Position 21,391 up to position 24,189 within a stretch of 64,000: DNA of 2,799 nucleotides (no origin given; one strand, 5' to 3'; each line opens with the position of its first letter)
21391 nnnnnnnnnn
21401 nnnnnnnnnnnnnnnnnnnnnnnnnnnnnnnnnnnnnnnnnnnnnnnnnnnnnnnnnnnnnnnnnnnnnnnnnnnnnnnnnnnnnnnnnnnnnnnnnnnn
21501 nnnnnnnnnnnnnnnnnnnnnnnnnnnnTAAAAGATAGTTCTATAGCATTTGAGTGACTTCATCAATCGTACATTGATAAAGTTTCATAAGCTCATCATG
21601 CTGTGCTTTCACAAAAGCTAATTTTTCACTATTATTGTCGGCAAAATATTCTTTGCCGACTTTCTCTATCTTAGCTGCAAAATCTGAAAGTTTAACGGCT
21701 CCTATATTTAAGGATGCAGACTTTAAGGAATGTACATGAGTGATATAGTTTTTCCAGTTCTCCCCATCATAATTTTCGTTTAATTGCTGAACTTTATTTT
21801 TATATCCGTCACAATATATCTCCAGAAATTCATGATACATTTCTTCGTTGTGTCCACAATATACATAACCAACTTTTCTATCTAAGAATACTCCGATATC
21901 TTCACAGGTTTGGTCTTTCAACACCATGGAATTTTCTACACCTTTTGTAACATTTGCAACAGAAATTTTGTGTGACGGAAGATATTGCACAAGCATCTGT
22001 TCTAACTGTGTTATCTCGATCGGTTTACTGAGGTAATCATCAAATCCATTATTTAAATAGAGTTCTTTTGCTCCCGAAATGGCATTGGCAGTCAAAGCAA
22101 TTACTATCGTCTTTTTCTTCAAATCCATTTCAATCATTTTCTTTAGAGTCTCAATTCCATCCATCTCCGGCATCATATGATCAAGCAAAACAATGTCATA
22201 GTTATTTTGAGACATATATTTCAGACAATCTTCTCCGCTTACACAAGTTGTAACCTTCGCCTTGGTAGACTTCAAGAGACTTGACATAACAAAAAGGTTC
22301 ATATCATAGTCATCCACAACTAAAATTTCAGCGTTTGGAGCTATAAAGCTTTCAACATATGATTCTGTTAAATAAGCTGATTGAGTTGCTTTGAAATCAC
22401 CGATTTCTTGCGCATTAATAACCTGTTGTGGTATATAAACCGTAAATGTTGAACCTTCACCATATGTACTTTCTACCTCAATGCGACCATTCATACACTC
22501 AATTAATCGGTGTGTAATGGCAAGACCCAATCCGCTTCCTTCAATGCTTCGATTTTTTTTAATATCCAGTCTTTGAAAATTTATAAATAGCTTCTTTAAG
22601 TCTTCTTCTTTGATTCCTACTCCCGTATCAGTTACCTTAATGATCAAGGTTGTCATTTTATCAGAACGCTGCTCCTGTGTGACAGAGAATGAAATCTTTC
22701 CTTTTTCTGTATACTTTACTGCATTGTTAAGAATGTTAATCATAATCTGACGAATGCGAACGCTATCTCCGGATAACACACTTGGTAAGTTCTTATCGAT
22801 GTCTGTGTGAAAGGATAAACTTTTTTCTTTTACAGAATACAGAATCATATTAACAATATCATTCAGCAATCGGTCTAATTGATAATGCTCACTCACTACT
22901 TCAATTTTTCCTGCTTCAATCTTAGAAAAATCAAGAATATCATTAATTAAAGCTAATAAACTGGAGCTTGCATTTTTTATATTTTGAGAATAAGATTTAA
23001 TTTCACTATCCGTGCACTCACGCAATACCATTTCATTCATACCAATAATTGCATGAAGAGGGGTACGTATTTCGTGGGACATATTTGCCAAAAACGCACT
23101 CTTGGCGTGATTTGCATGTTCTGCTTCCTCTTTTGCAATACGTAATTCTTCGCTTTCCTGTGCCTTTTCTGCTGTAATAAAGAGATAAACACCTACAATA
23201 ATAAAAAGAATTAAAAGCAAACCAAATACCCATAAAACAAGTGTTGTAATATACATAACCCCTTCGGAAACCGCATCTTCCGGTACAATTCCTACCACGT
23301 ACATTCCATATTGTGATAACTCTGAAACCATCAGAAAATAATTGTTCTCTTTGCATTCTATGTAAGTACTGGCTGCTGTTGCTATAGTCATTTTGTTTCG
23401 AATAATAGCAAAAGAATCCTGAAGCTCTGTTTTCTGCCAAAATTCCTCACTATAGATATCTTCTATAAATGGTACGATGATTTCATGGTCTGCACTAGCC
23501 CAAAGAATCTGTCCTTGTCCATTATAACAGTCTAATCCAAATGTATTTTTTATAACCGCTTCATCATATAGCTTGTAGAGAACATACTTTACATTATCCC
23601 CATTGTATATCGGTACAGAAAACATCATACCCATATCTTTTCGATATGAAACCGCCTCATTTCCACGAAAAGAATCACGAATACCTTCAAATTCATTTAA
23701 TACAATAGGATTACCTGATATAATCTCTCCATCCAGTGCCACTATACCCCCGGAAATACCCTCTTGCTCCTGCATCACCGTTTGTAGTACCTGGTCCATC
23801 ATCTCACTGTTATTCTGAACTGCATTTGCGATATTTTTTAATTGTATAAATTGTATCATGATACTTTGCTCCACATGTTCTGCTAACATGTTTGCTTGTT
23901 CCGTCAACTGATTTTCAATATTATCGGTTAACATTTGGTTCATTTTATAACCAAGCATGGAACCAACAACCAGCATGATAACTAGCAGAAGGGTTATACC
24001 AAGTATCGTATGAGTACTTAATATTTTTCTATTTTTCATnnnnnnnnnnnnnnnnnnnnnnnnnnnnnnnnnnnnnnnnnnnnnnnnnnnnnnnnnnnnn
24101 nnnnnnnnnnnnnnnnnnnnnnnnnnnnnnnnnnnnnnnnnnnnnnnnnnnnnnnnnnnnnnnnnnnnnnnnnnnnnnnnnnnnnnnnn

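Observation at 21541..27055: Operon coupling a BMP-family (nucleoside-type) binding protein to a hybrid HK-Hpt and a membrane dCache-HD-GYP-REC phosphodiesterase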

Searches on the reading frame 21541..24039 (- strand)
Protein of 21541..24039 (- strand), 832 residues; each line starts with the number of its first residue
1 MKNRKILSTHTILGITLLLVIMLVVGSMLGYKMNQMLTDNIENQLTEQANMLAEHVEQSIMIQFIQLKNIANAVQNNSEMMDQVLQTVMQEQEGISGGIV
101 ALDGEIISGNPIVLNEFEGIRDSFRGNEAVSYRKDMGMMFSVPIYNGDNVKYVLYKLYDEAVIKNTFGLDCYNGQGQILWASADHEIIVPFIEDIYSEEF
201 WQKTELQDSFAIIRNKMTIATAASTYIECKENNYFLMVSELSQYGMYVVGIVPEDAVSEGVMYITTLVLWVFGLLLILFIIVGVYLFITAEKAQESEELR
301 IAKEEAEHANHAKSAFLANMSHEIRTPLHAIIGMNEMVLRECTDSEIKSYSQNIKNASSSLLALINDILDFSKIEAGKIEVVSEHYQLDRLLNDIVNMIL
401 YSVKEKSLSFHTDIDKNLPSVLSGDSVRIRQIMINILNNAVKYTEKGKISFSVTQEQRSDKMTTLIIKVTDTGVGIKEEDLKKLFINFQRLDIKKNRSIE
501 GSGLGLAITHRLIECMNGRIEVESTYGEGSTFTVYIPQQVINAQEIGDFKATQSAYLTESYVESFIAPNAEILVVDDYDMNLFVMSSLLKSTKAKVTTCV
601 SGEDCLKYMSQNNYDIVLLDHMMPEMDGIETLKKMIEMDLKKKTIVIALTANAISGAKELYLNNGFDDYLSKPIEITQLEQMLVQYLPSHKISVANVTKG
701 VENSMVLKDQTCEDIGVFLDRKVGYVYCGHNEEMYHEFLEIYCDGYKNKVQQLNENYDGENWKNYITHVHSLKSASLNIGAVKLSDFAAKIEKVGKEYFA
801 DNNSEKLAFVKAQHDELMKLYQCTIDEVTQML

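Call 4: search_protein_families(library=pfam, proteins=[window:21541-24039:-], max_evalue=0.01)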
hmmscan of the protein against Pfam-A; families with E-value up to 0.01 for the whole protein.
window:21541-24039:- (832 aa): 6 families
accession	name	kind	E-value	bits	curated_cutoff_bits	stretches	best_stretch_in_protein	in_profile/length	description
PF02518.31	HATPase_c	-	7.2e-27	94.5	26.4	1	424-539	1-110/111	Histidine kinase-, DNA gyrase B-, and HSP90-like ATPase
PF00072.30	Response_reg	-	1e-22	80.9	30.2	1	572-683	1-110/111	Response regulator receiver domain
PF00512.31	HisKA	-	3.7e-20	72.2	26.9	1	312-377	1-66/66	His Kinase A (phospho-acceptor) domain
PF01627.28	Hpt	-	1.2e-08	35.5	24.6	1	737-808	1-72/84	Hpt domain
PF20274.4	cREC_REC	-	0.0009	20.3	27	1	590-654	9-77/88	Cyclic-phosphate processing Receiver domain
PF09181.15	ProRS-C_2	-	0.0079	16.7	25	0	187-205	27-45/66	Prolyl-tRNA synthetase, C-terminal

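Call 5: search_protein_families(library=ncbifam, proteins=[window:21541-24039:-], max_evalue=0.01)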
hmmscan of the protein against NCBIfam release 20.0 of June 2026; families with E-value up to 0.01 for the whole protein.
window:21541-24039:- (832 aa): 149 families (the best 25 are shown)
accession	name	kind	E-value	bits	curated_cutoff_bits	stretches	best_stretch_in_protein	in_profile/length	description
NF008318.0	PRK11107.1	equivalog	1.2e-107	361.1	890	2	298-544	278-524/920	two-component sensor histidine kinase BarA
TIGR02956.1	TMAO_torS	equivalog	4.3e-107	359.4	676.5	1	294-799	445-944/967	TMAO reductase system sensor histidine kinase/response regulator TorS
NF008302.0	PRK11091.1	equivalog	4.9e-91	306.1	838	1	302-819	272-767/779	aerobic respiration two-component sensor histidine kinase ArcB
NF041947.1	LuxQ_Vibrio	equivalog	7.6e-88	295.3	1200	1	299-687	458-839/843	quorum-sensing autoinducer 2 sensor kinase/phosphatase LuxQ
NF011874.0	PRK15347.1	equivalog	2.9e-85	287.1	852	2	294-545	379-621/921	two component system sensor kinase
NF038297.2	hybrid_HK_HrmK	equivalog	5.7e-82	276.3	725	1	293-686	215-607/607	hybrid histidine kinase/response regulator HrmK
NF008099.0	PRK10841.1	equivalog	6.6e-80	269.1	920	2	298-540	455-692/949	two-component system sensor histidine kinase RcsC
NF045901.1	HisKinLetSLeg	equivalog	4.3e-74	250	1650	2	298-548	278-528/906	two-component system sensor histidine kinase LetS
NF008543.0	PRK11466.1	equivalog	6.2e-67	226.2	982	1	289-716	420-818/914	TMAO reductase system sensor histidine kinase/response regulator TorS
NF041832.1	near_NosP_CTERM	subfamily_domain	2.2e-55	188.2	400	1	307-686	1-369/370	NahK/ErcS family hybrid sensor histidine kinase/response regulator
NF046044.1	PnpS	equivalog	2.7e-55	188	400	1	309-537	166-390/390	two-component system histidine kinase PnpS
NF047874.1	MASE3_PAS_HK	subfamily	1.8e-48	165.8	560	1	292-555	377-642/655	MASE3 domain-containing sensor histidine kinase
NF033092.0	HK_WalK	equivalog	1.3e-45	156.1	725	1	305-537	364-593/594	cell wall metabolism sensor histidine kinase WalK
TIGR02966.1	phoR_proteo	equivalog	4.9e-45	154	334.2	1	305-535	106-332/333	phosphate regulon sensor histidine kinase PhoR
NF007420.1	PRK09959.1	equivalog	5.1e-45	153.5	1995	1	297-720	696-1104/1197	acid-sensing system histidine kinase EvgS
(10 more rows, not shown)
